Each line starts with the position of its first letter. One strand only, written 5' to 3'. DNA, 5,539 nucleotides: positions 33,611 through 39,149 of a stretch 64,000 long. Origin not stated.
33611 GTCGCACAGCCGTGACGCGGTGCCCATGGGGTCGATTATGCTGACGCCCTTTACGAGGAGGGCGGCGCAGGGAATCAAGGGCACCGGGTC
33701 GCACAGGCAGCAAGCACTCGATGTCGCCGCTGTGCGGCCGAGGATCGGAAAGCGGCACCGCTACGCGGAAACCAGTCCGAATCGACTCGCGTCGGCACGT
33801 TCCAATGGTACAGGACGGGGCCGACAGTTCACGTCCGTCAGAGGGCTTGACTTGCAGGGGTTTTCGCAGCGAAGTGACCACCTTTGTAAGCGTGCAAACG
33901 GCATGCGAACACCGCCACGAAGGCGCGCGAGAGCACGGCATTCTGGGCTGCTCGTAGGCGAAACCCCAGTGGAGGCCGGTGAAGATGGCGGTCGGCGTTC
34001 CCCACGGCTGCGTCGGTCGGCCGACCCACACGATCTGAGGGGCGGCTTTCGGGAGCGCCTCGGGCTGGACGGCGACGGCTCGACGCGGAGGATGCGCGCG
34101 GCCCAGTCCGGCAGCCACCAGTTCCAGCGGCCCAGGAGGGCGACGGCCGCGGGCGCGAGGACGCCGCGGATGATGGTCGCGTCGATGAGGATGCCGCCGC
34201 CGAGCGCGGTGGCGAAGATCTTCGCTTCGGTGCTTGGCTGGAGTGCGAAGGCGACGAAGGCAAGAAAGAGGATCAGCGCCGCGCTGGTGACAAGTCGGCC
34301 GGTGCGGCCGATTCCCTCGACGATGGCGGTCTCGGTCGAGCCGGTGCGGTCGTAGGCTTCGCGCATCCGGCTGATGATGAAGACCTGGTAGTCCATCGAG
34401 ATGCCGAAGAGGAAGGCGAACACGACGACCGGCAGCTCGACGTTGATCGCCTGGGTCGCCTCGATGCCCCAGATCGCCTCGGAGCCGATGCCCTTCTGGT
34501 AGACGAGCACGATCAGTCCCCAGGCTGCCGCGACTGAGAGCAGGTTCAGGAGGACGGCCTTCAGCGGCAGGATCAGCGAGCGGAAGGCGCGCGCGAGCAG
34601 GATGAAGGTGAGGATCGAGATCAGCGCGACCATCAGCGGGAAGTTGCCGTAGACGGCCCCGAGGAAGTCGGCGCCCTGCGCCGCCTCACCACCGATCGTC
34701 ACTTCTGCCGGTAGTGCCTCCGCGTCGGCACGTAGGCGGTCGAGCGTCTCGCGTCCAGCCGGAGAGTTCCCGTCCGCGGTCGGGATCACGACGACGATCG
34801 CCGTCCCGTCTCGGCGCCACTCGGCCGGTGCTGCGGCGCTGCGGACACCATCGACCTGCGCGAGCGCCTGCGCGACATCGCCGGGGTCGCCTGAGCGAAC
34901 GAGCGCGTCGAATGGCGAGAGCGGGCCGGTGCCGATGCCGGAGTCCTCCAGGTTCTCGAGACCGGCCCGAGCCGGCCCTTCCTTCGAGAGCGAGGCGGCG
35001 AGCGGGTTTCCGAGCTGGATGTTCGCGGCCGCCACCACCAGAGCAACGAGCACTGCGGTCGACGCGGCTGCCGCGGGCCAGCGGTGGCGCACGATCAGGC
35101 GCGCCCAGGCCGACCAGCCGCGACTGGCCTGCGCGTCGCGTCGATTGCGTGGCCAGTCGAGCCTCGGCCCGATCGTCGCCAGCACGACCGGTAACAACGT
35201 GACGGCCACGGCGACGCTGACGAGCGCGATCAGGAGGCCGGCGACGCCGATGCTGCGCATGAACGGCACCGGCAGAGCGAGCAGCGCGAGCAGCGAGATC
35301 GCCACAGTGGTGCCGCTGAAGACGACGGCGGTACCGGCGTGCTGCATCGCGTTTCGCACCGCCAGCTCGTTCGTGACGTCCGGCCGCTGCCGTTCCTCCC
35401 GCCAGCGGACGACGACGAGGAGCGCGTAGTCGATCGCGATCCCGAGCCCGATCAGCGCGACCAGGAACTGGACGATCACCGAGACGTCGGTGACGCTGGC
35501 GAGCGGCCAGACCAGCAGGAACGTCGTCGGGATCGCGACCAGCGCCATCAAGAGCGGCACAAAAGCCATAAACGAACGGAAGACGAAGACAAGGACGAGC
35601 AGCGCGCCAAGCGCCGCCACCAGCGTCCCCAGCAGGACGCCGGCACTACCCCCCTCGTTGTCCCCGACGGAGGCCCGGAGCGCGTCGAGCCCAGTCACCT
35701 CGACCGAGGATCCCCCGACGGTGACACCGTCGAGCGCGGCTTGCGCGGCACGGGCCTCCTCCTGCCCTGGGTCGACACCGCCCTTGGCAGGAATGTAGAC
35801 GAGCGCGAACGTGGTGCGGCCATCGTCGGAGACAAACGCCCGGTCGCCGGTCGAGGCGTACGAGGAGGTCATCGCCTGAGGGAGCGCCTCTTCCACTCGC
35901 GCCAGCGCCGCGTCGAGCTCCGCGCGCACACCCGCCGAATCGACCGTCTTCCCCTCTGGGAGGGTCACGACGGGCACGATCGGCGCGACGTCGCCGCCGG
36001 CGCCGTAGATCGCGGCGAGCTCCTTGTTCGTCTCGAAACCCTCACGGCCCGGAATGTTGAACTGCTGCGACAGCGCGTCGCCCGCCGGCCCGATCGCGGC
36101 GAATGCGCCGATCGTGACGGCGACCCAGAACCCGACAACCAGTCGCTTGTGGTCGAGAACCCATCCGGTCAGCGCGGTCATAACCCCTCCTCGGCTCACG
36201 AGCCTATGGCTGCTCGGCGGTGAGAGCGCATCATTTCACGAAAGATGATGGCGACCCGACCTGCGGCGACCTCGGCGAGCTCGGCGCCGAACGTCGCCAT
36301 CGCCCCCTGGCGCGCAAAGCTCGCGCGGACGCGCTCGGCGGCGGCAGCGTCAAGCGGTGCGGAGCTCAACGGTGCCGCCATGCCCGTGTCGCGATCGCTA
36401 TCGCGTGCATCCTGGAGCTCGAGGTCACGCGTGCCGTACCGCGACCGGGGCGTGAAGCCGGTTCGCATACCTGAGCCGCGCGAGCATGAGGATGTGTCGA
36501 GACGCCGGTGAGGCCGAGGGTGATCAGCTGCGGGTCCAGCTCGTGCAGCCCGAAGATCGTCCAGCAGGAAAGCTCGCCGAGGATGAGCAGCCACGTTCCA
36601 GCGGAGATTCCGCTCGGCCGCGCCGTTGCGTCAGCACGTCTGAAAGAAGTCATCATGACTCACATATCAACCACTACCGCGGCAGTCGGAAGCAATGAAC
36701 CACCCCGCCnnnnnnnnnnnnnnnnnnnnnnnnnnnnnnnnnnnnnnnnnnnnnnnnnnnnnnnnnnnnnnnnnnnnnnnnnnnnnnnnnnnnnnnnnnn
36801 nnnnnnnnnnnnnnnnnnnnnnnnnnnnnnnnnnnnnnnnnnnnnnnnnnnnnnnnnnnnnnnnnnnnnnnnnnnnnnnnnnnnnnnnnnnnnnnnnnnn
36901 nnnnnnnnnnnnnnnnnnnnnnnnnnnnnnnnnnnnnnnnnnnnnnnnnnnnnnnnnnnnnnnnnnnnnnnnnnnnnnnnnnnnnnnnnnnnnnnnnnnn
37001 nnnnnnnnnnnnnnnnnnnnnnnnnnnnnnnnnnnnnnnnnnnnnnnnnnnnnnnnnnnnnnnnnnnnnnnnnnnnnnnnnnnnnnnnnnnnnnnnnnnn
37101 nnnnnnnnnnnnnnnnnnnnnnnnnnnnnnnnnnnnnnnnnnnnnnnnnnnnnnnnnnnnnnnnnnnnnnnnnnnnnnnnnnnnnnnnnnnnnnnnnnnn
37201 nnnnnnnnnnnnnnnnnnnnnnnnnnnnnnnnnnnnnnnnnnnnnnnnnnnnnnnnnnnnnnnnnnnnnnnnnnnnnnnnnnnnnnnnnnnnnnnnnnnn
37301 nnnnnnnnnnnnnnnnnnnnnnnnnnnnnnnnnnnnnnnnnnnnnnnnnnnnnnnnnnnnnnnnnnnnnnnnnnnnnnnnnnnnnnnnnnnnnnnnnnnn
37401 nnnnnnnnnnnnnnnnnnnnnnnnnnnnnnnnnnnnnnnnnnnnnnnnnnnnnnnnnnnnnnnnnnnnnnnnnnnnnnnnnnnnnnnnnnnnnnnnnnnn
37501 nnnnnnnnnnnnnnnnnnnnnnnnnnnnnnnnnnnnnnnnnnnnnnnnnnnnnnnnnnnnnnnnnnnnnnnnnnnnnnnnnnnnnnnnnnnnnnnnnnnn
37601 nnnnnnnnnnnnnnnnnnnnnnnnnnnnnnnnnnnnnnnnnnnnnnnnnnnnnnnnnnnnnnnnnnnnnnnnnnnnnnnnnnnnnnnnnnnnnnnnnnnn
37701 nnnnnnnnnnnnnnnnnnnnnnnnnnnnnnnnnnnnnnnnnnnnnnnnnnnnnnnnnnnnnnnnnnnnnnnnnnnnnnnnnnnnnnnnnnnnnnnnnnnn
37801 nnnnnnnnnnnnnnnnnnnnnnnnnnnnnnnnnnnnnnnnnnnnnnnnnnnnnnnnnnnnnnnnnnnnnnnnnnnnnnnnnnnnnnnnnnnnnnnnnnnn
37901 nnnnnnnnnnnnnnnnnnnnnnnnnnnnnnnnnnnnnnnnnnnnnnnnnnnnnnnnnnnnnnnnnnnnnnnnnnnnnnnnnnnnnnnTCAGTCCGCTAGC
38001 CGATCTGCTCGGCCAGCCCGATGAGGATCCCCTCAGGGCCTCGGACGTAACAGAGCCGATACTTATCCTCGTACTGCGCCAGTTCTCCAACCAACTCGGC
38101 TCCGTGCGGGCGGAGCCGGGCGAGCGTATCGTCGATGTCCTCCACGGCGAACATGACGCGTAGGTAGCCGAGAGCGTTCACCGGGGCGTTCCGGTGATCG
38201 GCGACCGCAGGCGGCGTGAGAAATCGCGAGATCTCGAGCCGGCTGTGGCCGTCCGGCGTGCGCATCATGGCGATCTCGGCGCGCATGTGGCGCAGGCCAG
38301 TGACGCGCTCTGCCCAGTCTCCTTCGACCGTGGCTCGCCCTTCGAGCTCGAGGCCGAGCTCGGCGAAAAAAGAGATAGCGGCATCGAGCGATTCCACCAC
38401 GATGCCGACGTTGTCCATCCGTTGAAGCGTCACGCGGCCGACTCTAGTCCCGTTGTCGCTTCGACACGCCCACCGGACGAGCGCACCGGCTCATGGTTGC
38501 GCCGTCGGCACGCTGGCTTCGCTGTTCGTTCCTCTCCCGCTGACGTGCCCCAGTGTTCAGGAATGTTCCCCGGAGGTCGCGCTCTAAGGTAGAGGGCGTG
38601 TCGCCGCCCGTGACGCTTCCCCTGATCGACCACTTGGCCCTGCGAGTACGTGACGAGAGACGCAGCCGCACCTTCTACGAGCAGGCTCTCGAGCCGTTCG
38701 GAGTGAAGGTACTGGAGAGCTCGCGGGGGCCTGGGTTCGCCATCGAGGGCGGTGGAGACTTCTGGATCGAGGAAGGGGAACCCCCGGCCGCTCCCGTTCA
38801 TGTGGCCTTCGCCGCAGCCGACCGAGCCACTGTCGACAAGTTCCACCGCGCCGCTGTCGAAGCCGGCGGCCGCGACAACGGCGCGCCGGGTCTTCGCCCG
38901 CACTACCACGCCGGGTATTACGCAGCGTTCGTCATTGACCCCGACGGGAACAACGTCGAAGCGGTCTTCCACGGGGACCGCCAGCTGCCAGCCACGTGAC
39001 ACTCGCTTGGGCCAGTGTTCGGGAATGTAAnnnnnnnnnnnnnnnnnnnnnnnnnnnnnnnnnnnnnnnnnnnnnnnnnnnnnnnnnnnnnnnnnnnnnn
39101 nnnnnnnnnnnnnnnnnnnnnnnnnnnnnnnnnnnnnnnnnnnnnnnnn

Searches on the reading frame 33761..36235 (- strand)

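Call 40: search_protein_families(library=pfam, proteins=[window:33761-36235:-], max_evalue=0.001)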
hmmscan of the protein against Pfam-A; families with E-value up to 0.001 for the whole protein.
window:33761-36235:- (824 aa): 1 family
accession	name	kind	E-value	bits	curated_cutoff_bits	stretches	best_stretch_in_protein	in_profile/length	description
PF03176.21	MMPL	-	4.7e-77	259.6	20.5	2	71-388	14-331/333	MMPL family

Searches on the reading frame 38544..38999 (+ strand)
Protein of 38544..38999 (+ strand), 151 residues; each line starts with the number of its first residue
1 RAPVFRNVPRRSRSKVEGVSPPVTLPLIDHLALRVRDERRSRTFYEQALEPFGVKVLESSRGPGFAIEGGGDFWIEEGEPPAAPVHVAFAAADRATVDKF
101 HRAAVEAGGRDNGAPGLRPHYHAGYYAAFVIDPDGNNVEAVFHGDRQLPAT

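Call 40: search_protein_families(library=pfam, proteins=[window:38544-38999:+], max_evalue=0.001)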
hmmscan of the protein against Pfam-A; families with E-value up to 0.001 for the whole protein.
window:38544-38999:+ (151 aa): 1 family
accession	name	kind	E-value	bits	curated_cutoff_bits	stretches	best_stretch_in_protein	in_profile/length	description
PF00903.31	Glyoxalase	-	2.7e-10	41.1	20.6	1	28-139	2-120/121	Glyoxalase/Bleomycin resistance protein/Dioxygenase superfamily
